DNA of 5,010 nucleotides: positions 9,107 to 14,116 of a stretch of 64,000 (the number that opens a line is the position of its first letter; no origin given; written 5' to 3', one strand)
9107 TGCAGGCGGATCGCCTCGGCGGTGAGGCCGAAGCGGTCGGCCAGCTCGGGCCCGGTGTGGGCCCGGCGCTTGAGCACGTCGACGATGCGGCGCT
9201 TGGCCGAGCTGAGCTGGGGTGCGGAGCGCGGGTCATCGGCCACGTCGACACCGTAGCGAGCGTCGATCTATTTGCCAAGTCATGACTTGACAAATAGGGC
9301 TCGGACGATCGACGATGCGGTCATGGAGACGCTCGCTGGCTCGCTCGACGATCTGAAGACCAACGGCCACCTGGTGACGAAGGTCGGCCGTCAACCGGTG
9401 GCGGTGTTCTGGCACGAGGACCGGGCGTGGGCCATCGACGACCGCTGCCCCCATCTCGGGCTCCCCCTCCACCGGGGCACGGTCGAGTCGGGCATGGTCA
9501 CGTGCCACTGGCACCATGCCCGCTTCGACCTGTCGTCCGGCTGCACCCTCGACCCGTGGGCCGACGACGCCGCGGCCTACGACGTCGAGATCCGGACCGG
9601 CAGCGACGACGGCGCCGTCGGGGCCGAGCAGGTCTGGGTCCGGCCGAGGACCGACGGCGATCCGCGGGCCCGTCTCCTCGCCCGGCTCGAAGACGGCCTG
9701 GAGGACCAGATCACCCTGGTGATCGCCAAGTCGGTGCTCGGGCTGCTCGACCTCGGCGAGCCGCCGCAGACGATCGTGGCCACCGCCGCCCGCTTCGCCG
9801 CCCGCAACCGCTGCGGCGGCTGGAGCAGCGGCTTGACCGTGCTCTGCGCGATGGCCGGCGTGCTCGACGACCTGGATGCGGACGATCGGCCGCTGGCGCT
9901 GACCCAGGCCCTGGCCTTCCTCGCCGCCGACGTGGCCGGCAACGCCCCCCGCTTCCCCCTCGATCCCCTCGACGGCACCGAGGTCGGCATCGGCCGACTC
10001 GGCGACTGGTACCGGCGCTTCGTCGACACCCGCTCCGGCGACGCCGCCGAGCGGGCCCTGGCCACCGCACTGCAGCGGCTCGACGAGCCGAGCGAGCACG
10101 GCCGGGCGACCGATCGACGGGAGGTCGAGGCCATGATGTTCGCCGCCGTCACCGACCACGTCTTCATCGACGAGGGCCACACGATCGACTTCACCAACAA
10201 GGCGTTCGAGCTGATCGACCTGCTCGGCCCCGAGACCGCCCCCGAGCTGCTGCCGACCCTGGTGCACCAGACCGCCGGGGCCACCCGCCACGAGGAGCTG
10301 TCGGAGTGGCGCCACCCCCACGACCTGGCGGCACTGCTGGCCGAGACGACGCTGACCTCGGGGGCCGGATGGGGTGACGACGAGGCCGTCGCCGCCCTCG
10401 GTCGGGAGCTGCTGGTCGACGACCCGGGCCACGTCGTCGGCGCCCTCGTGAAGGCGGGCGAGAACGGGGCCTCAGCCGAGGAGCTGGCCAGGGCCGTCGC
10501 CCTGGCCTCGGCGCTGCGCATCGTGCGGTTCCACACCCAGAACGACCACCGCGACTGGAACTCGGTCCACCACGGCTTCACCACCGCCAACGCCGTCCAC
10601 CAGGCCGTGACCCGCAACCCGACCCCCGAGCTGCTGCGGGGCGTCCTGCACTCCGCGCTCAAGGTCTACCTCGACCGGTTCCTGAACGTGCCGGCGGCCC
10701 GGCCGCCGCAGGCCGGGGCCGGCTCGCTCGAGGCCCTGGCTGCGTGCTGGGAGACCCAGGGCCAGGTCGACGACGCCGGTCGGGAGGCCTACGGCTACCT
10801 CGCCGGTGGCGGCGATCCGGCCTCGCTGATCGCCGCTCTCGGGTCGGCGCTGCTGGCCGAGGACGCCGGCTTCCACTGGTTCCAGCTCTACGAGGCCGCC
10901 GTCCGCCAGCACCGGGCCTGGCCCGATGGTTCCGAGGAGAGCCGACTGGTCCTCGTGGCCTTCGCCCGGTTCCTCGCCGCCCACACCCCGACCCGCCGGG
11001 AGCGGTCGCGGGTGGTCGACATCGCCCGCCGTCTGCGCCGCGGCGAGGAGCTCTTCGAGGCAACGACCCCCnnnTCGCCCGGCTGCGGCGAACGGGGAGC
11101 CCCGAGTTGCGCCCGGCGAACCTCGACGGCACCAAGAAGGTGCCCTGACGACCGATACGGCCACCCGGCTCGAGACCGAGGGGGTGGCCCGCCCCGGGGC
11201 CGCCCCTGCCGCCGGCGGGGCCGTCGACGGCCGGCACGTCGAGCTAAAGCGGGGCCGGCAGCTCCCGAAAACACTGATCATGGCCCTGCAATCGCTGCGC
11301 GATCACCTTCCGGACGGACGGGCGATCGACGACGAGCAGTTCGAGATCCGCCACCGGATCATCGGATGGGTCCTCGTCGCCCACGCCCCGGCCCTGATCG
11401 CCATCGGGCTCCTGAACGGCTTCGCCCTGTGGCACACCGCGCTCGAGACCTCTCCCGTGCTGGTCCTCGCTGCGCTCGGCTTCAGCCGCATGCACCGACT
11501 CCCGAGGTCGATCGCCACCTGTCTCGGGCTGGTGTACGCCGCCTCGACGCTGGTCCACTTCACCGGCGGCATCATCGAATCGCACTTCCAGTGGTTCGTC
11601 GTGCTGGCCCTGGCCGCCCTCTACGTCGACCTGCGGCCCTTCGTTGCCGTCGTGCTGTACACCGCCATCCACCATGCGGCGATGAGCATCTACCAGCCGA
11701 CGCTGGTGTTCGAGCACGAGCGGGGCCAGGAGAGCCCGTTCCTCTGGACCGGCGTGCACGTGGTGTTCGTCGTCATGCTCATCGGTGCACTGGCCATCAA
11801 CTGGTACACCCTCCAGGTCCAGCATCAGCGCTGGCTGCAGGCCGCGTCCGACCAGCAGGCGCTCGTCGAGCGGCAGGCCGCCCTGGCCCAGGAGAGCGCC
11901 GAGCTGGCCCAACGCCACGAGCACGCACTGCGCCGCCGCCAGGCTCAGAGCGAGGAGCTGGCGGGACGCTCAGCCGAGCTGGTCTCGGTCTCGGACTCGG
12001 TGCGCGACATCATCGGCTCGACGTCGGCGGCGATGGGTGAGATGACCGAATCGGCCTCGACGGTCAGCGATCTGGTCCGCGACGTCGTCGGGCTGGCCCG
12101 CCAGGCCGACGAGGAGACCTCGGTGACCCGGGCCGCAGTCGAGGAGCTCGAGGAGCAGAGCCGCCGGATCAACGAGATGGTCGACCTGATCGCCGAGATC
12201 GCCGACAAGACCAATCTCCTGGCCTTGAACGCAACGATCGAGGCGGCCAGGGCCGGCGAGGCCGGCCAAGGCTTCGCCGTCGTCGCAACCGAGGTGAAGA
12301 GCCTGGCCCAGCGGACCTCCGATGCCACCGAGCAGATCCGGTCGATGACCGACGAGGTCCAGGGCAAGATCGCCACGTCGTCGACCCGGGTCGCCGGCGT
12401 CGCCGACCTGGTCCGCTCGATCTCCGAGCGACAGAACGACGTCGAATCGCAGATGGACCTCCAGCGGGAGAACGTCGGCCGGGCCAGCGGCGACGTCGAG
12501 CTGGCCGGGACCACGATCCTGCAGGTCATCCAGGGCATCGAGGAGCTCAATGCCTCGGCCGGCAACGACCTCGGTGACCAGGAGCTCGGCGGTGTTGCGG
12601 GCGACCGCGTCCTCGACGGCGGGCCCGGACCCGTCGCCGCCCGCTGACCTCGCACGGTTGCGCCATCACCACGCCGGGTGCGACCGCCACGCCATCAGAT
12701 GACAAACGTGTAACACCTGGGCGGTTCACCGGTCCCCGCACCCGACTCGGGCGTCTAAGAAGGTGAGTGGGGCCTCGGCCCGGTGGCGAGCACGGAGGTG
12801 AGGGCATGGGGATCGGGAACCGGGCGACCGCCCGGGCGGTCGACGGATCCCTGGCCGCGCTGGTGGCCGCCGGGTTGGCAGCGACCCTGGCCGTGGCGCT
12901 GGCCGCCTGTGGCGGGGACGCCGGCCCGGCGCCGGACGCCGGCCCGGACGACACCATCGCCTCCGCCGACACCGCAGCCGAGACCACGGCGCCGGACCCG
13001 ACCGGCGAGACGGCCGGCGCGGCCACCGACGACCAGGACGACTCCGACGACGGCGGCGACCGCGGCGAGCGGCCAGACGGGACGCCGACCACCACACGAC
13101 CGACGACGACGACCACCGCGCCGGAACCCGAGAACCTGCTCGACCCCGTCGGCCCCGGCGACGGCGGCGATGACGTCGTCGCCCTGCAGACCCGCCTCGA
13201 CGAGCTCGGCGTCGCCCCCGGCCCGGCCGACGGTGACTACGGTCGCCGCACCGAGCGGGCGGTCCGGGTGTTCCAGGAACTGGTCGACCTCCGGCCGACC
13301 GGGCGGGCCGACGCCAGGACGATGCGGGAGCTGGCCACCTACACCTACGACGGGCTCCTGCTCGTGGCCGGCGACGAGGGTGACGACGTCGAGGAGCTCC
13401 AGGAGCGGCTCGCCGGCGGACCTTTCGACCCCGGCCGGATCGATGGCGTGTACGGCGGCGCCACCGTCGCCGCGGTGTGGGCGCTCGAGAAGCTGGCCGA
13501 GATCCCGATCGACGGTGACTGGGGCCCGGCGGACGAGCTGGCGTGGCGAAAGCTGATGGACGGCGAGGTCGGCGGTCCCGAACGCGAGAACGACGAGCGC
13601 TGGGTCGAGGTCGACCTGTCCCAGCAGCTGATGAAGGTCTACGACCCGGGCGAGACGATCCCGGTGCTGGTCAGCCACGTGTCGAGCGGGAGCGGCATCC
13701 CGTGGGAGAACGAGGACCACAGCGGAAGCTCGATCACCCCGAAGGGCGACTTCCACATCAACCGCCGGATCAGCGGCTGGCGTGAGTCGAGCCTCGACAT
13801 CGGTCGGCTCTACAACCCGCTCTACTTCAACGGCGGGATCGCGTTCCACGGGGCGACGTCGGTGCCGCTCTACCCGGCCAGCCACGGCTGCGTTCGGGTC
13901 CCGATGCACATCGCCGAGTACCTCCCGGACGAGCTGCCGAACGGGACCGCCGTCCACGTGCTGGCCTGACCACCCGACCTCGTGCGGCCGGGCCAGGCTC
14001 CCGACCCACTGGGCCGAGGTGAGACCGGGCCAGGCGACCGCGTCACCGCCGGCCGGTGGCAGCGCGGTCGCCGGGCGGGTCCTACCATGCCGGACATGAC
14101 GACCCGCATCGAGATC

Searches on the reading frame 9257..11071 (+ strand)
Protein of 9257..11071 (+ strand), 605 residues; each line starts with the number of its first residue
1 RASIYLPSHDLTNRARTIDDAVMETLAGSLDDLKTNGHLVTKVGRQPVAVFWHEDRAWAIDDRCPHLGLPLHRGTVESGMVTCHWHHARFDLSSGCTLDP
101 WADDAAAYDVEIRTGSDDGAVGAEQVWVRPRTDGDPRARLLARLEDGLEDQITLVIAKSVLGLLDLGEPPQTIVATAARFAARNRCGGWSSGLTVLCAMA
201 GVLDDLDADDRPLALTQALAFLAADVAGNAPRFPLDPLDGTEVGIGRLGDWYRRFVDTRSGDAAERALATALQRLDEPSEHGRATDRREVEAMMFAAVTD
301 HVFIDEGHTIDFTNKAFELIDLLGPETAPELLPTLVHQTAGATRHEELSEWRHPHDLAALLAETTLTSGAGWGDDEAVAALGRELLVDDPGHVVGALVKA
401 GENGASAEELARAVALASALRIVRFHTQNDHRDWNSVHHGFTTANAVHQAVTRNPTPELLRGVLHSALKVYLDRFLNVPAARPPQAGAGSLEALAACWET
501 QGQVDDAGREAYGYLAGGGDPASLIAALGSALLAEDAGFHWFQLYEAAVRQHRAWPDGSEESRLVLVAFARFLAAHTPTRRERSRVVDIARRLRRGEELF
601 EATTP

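Call 56: search_protein_families(library=pfam, proteins=[window:9257-11071:+], max_evalue=0.0001)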
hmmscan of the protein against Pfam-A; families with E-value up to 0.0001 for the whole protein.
window:9257-11071:+ (605 aa): 3 families
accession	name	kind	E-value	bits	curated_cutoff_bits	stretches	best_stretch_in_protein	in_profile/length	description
PF00355.32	Rieske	-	3.6e-14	52.9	20.3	1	29-105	7-84/88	Rieske [2Fe-2S] domain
PF13806.12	Rieske_2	-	2.1e-07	31.3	27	1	29-115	7-99/104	Rieske-like [2Fe-2S] domain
PF22543.2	Rieske_4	-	1.3e-06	29.1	28.4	1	28-98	4-78/119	Soluble Rieske-type ferredoxin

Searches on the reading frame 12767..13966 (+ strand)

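Call 56: search_protein_families(library=pfam, proteins=[window:12767-13966:+], max_evalue=0.0001)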
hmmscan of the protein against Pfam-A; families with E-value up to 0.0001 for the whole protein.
window:12767-13966:+ (400 aa): 2 families
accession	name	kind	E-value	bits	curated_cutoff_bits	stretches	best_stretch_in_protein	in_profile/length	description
PF01471.23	PG_binding_1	-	2.4e-25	88.9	23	2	134-189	2-57/57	Putative peptidoglycan binding domain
PF03734.19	YkuD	-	1.4e-14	55.4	23.4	1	278-398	2-146/146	L,D-transpeptidase catalytic domain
